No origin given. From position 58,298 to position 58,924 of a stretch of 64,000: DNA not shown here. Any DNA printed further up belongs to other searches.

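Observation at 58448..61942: Five-gene operon of flavin oxidoreductase, PNPOx-like protein, LarE, LarB and a cupin, with no LarC or LarA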

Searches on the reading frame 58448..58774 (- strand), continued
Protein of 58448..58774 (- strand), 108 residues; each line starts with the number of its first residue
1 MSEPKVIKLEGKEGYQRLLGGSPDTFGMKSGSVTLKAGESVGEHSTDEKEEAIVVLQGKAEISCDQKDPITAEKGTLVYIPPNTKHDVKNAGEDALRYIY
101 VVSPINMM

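Call 90: search_solved_structures(query=A1, max_evalue=0.001, show_alignments=5)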
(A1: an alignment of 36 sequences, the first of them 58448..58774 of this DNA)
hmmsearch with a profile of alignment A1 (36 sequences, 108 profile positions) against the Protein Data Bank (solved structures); distinct sequences matched with E-value up to 0.001: 18.
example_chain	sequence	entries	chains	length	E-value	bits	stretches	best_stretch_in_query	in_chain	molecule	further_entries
2b8m_A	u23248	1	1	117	1.1e-08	38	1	15-104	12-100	Hypothetical protein MJ0764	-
4rd7_A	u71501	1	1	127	1.5e-06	31.1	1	18-99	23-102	Cupin 2 conserved barrel domain protein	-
1o4t_A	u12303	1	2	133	2e-06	30.7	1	33-104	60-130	putative oxalate decarboxylase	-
6a54_A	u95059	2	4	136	2.5e-06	30.4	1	35-103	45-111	Novel protein with potential Cupin domain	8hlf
6a53_A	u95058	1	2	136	3e-06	30.1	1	38-103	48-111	Novel protein with potential Cupin domain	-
6a55_A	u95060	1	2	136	3.1e-06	30.1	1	38-103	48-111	Novel protein with potential Cupin domain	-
5tfz_A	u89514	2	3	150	3.8e-06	29.8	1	39-103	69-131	dimethylsulfoniopropionate lyase DddK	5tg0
4mv2_A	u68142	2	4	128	2.8e-05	27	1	38-100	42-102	plu4264 | plu4264 protein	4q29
7zvm_A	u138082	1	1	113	3.9e-05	26.6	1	34-99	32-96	Mannose-6-phosphate isomerase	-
3l2h_A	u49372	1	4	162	5.1e-05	26.2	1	34-100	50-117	Putative sugar phosphate isomerase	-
2vqa_A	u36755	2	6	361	6.7e-05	25.8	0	25-103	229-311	SLL1358 PROTEIN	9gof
7zvy_G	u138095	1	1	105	0.0001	25.2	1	35-103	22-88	Cupin_2 domain-containing protein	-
7zvy_A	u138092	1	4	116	0.0001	25.2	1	34-103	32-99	Cupin_2 domain-containing protein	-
7zvy_E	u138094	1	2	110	0.00011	25.1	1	35-103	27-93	Cupin_2 domain-containing protein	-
7zvy_B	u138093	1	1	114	0.00011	25.1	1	34-103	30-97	Cupin_2 domain-containing protein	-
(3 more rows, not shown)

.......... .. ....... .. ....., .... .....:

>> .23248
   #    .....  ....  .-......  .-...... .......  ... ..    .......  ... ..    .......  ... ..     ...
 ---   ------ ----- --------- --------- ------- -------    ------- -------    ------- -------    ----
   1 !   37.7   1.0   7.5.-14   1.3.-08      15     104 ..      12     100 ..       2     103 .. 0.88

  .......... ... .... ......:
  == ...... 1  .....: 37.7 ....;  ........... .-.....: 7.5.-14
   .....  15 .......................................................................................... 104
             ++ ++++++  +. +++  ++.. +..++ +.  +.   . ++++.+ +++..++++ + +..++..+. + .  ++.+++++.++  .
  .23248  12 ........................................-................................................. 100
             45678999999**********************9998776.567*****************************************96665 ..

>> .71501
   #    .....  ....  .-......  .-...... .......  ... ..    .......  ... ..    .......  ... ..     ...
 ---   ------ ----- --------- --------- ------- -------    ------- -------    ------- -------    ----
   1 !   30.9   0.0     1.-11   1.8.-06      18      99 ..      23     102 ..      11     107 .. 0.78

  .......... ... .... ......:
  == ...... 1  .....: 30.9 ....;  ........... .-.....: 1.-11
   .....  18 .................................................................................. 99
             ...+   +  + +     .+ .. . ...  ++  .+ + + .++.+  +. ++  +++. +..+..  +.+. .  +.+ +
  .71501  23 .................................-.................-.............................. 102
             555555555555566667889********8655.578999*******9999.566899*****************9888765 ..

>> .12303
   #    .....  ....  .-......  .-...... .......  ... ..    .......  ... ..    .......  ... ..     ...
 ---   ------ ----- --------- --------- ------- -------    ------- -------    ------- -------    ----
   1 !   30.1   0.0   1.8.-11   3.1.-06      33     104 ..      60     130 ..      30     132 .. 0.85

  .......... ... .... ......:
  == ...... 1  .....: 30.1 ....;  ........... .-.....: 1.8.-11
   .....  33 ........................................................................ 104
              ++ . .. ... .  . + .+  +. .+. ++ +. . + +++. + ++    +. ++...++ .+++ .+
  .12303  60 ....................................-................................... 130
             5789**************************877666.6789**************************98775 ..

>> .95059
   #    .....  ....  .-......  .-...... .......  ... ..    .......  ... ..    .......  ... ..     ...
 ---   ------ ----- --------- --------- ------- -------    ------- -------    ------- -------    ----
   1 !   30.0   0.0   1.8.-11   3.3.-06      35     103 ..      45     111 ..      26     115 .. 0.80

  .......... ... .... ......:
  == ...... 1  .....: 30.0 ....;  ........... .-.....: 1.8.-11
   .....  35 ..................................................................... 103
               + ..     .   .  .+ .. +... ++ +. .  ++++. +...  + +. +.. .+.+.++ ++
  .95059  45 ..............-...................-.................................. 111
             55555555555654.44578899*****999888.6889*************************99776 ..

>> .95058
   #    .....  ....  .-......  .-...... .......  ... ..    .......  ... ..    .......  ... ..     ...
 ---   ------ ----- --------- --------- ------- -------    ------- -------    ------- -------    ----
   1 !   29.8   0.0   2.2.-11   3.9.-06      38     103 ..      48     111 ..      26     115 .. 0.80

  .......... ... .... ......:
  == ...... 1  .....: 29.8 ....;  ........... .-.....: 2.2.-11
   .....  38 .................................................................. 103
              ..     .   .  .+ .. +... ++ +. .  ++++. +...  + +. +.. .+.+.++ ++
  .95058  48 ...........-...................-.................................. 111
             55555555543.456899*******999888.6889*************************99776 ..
